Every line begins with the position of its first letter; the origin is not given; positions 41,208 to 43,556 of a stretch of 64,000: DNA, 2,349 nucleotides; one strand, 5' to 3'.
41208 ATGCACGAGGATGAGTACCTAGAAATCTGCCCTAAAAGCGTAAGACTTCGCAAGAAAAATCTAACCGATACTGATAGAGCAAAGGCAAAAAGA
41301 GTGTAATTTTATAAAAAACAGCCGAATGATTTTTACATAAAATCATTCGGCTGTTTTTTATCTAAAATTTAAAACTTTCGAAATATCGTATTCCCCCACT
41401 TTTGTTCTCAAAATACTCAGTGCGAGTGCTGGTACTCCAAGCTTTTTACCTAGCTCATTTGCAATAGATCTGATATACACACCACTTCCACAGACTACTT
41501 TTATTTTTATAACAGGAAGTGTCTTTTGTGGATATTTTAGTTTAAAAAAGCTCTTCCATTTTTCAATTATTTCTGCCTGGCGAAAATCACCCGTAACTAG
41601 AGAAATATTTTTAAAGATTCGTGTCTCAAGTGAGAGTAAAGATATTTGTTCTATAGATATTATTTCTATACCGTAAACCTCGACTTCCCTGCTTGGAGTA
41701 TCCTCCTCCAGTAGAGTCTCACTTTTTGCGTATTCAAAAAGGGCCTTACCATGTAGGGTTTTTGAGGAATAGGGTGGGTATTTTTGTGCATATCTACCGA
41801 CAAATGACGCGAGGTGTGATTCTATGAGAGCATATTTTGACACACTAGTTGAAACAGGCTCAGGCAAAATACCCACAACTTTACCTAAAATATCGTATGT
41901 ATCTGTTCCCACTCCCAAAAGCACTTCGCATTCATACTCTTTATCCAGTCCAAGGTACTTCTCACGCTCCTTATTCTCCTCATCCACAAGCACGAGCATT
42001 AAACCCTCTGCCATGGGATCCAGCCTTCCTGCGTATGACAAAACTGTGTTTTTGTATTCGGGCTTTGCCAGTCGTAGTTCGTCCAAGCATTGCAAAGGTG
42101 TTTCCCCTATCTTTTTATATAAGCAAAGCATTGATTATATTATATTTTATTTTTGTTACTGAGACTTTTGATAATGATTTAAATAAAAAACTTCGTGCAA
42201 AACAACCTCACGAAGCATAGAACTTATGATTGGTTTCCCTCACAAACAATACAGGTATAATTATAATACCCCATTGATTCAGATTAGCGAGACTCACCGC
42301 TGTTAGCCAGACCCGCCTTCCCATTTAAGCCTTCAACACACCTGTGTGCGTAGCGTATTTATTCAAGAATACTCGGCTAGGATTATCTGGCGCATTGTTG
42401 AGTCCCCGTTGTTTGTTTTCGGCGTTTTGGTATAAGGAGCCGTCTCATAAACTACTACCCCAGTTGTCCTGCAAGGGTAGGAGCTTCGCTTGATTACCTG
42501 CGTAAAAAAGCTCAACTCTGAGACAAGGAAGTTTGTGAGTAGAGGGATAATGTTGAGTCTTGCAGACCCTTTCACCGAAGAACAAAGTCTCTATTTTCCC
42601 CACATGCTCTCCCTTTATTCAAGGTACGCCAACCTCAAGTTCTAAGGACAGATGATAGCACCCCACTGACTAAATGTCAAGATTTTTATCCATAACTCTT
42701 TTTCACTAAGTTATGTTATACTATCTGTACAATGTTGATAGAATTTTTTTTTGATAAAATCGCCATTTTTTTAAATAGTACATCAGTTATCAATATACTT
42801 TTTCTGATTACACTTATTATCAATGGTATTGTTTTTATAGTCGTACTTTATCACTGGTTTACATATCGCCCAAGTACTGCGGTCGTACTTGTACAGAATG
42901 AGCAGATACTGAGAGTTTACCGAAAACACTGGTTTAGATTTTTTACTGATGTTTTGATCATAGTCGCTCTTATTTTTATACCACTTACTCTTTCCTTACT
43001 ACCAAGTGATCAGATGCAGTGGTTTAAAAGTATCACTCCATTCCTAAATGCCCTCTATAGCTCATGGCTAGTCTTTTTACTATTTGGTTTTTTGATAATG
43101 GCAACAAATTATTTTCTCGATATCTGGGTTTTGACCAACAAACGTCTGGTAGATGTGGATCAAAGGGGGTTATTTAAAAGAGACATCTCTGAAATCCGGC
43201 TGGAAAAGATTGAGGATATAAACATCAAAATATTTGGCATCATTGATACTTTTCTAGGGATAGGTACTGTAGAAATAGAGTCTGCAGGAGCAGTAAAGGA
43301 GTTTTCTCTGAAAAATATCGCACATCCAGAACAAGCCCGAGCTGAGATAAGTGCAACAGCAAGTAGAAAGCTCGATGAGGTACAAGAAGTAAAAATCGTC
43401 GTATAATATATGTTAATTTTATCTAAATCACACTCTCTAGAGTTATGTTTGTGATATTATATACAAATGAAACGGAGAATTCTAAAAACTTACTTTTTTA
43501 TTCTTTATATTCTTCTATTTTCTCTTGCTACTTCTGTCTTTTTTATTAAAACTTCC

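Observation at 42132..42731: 600-nt ORF-free, hairpin-rich region between truB and a bPH_2 gene, likely a structured RNA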

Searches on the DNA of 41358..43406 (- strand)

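Call 5: search_rna_families(source=window, start=42000, end=42900, threshold=evalue, max_evalue=10, show_alignments=4)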
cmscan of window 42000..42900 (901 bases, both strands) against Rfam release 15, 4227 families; matches with E-value up to 10: 4.
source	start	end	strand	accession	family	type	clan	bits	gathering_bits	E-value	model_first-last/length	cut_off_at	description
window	42795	42829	-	RF00536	snoMe28S-Cm3227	Gene; snRNA; snoRNA; CD-box;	-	19.5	43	5.2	1-82/82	no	Small nucleolar RNA Me28S-Cm3227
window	42126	42168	+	RF01615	ceN111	Gene; snRNA; snoRNA; CD-box;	-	17.5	43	4.4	1-70/70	no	Nematode snoRNA ceN111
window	42272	42343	-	RF01137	sR21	Gene; snRNA; snoRNA; CD-box;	-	16.6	45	3.9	1-67/67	no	Small nucleolar RNA sR21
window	42674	42701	+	RF02823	LPR69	Gene; sRNA;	-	13.6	40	7.1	1-82/82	no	Legionella RNA 69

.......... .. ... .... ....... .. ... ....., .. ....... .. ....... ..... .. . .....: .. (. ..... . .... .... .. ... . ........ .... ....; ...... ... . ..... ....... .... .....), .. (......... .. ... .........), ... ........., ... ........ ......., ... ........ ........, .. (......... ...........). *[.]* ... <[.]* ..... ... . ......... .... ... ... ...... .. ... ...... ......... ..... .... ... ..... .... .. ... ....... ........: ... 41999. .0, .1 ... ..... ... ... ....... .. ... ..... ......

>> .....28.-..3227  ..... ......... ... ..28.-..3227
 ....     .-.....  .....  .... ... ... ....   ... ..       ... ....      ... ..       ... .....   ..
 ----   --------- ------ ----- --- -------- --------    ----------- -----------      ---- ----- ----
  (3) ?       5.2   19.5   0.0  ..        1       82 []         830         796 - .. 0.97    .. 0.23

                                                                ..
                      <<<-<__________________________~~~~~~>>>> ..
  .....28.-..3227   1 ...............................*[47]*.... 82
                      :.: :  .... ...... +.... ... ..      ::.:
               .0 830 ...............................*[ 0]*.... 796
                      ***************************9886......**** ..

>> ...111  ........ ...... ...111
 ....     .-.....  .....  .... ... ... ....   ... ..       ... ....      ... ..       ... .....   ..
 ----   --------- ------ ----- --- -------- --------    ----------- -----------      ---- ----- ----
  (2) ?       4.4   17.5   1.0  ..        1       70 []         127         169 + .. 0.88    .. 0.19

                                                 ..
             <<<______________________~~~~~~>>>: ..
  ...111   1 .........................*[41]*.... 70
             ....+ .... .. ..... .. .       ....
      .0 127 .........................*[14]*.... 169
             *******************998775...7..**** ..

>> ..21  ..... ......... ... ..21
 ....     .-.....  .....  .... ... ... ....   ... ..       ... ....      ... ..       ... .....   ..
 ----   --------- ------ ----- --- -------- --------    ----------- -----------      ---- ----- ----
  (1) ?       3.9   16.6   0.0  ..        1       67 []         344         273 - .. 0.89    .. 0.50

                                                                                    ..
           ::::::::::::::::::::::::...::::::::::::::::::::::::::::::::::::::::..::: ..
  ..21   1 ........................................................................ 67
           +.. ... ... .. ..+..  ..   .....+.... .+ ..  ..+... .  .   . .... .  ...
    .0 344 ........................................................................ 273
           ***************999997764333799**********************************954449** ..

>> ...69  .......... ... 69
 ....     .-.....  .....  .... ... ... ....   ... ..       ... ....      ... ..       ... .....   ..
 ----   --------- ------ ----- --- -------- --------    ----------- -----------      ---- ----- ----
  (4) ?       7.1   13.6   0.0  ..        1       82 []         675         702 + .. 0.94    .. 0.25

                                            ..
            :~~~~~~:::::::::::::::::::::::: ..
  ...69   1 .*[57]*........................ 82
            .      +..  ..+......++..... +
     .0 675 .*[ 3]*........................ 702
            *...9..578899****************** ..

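Call 16: search_rna_families(sources=[L001, L002, L003, L004, L005, L006], threshold=gathering)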
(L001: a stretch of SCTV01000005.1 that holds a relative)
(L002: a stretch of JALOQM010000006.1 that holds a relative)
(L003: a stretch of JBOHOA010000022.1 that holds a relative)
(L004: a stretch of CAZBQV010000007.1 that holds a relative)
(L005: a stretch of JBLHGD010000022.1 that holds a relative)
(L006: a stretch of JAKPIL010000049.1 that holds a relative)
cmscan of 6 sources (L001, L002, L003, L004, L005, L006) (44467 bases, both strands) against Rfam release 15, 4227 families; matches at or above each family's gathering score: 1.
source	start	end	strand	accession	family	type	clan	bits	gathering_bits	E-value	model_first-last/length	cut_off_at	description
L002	6034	7584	+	RF00177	SSU_rRNA_bacteria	Gene; rRNA;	CL00111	1373.4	50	0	1-1533/1533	no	Bacterial small subunit ribosomal RNA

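Call 26: search_dna_similar(query=window:42132-42731:-, collection=phages, mode=distant, max_evalue=1)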
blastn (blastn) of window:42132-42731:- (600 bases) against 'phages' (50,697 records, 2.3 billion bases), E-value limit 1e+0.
Records with a match: 187; places in all: 187; records where one place covers at least 80% of the query: 0.
Best place of each record, by identity: 95-99% 180; 90-95% 4; 80-90% 3.
By first word of the organism name: Staphylococcus 181; Enterococcus 2; Bohxovirus 1; Aeromonas 1; Bacteroides 1; uncultured 1.
By host as written in the record: Staphylococcus aureus 74; - 28; Staphylococcus sp. 11; Staphylococcus 6; Staphylococcus aureus strain 6409 4; Staphylococcus aureus ATCC 25923 4; Staphylococcus xylosus M1997-2/10 4; Staphylococcus aureus XN108 3; and 39 more.
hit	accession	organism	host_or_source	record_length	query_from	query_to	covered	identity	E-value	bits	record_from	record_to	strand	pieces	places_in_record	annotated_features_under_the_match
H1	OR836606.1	Staphylococcus phage LY01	Staphylococcus aureus YZ4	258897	557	594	6%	84.6%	6e-1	41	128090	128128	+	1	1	none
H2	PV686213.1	Bohxovirus sp. 'endotrachealis'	endotracheal aspirate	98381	549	586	6%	84.2%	6e-1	41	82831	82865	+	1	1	hypothetical protein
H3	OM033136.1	Aeromonas phage phiA047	Aeromonas sp.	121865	552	586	6%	85.7%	6e-1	42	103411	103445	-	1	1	hypothetical protein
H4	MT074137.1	Bacteroides phage DAC16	Bacteroides thetaiotaomicron VPI-5485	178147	540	567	5%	92.9%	2e-1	43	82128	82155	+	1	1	hypothetical protein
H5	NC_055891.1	uncultured phage cr60_1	human feces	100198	540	567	5%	92.9%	2e-1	43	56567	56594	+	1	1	hypothetical protein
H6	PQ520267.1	Enterococcus phage IME_EF3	-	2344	25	51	5%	92.6%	6e-1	41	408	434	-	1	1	record has no annotation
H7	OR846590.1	Enterococcus phage Efs 1-1-1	Enterococcus faecalis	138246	25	51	5%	92.6%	6e-1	41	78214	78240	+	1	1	record has no annotation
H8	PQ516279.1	Staphylococcus phage vB_Q1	Staphylococcus sp.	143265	10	34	4%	96.0%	6e-1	42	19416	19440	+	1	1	RinB-like transcriptional activator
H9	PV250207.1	Staphylococcus phage vB_Sau_BCPSau_005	Staphylococcus aureus 012/05-15/R (JSC ...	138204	10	34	4%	96.0%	6e-1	42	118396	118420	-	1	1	hypothetical protein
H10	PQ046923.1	Staphylococcus phage OPT-SA02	Staphylococcus aureus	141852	10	34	4%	96.0%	6e-1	42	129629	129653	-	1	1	hypothetical protein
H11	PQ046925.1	Staphylococcus phage OPT-SX11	Staphylococcus xylosus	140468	10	34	4%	96.0%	6e-1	42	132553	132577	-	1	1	hypothetical protein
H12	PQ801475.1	Staphylococcus phage vB_ScoM-YCP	Staphylococcus cohnii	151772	10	34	4%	96.0%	6e-1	42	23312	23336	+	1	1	hypothetical protein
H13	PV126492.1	Staphylococcus phage vB_Sau_BCPSau004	Staphylococcus aureus 012/05-15/R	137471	10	34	4%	96.0%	6e-1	42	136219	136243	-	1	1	hypothetical protein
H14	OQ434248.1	Staphylococcus phage RuSa1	Staphylococcus sp. k141_143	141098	10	34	4%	96.0%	6e-1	42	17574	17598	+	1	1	hypothetical protein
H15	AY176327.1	Staphylococcus phage K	-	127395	10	34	4%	96.0%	6e-1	42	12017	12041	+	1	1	none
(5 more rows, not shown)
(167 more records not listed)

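Call 27: search_dna_similar(query=window:42132-42731:-, collection=plasmids, mode=distant, max_evalue=1)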
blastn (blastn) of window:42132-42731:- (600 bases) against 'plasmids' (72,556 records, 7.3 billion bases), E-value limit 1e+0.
Records with a match: 15; places in all: 15; records where one place covers at least 80% of the query: 0.
Best place of each record, by identity: 80-90% 6; 60-80% 9.
By first word of the organism name: Bacillus 9; Clostridium 4; Priestia 1; Cetobacterium 1.
By predicted mobility (MOB-suite, as given by PLSDB): non-mobilizable 15.
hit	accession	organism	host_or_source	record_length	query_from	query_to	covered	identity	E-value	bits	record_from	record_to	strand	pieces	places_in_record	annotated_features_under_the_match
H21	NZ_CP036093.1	Bacillus toyonensis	cell culture,soil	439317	527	598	12%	74.3%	2e-1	45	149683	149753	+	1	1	none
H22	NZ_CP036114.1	Bacillus toyonensis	-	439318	527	598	12%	74.3%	2e-1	45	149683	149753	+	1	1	none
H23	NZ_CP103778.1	Bacillus toyonensis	cell culture,Commercial plant nursery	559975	527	598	12%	74.3%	2e-1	45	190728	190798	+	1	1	none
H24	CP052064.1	Bacillus thuringiensis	soil sample,soil sample from Harissa ...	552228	527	598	12%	74.3%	2e-1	45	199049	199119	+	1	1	none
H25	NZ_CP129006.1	Bacillus cereus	cattle,Isolated from the spleen of ...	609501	527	598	12%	74.3%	2e-1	45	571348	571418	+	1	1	none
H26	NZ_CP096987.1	Clostridium felsineum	whole organism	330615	539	596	10%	77.6%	4e-2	47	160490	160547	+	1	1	MarR family transcriptional regulator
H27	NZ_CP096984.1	Clostridium felsineum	whole organism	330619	539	596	10%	77.6%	4e-2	47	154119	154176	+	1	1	MarR family transcriptional regulator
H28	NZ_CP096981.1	Clostridium felsineum DSM 794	whole organism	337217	539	596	10%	77.6%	4e-2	47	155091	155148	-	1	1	MarR family transcriptional regulator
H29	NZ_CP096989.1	Clostridium felsineum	whole organism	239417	539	596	10%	75.9%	6e-1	43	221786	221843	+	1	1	MarR family transcriptional regulator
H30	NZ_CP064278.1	Priestia megaterium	cell culture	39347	542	586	8%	82.2%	4e-2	46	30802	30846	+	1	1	hypothetical protein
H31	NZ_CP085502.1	Bacillus cereus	black pepper plant,cell culture,root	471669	28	68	7%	85.7%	4e-2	46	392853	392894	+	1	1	site-specific integrase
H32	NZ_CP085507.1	Bacillus cereus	soil sample,soil from tomato plant roots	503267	28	68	7%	85.7%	4e-2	46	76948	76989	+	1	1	site-specific integrase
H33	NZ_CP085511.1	Bacillus cereus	soil sample,soil from tomato plant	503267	28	68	7%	85.7%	4e-2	46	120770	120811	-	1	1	site-specific integrase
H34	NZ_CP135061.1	Bacillus cereus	Plant,cell culture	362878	28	68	7%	85.7%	4e-2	46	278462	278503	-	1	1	site-specific integrase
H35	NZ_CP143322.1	Cetobacterium somerae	intestine of Yellow Catfish,pure culture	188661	542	579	6%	84.2%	6e-1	43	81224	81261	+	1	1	hypothetical protein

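Call 78: search_rna_families(source=window, start=42200, end=42660, threshold=evalue, max_evalue=10)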
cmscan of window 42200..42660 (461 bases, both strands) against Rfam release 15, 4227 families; matches with E-value up to 10: 1.
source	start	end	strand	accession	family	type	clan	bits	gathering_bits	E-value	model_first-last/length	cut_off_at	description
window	42272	42343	-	RF01137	sR21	Gene; snRNA; snoRNA; CD-box;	-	16.6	45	2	1-67/67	no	Small nucleolar RNA sR21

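Call 85: search_rna_families(sources=[L013, L014, L016, L017, L018, L020], threshold=gathering)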
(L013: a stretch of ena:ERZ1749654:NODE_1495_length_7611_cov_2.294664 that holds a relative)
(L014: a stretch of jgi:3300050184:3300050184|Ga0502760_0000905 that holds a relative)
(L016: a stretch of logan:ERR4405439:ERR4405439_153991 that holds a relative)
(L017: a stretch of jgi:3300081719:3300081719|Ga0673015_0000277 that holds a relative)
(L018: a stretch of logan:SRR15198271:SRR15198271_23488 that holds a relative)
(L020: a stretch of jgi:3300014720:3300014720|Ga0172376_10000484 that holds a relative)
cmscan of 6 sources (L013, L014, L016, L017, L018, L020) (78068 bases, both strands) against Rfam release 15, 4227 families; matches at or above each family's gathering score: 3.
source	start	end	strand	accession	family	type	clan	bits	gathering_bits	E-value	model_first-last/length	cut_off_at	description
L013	2124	2196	-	RF00005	tRNA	Gene; tRNA;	CL00001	63.9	29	1.9e-11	1-71/71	no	tRNA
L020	15174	15246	-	RF00005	tRNA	Gene; tRNA;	CL00001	63.9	29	1.9e-11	1-71/71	no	tRNA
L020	15352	15422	+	RF00005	tRNA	Gene; tRNA;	CL00001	56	29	2.7e-09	1-71/71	no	tRNA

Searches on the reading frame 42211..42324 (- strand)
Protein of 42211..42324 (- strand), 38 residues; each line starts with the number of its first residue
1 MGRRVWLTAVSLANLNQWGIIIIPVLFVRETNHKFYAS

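Call 56: search_protein_families(library=pfam, proteins=[window:42211-42324:-], max_evalue=10)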
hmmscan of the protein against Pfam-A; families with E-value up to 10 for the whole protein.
seq(38 aa): 0 families

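Call 57: search_protein_families(library=ncbifam, proteins=[window:42211-42324:-], max_evalue=10)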
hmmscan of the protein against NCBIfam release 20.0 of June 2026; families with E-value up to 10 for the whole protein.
seq(38 aa): 0 families

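Call 67: search_protein_representatives(protein=window:42211-42324:-)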
Query: 38 residues. Proteins with E-value up to 0.001 (for the whole library): 1; up to 1e-10: 0; up to 1e-30: 0. The best 1 are listed.
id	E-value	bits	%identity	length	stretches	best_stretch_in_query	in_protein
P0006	2.8e-07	45.4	33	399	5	7-33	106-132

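Call 88: search_protein_families(library=padloc, proteins=[window:42211-42324:-], max_evalue=0.1)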
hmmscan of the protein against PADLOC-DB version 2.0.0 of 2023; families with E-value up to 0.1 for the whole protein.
seq(38 aa): 0 families
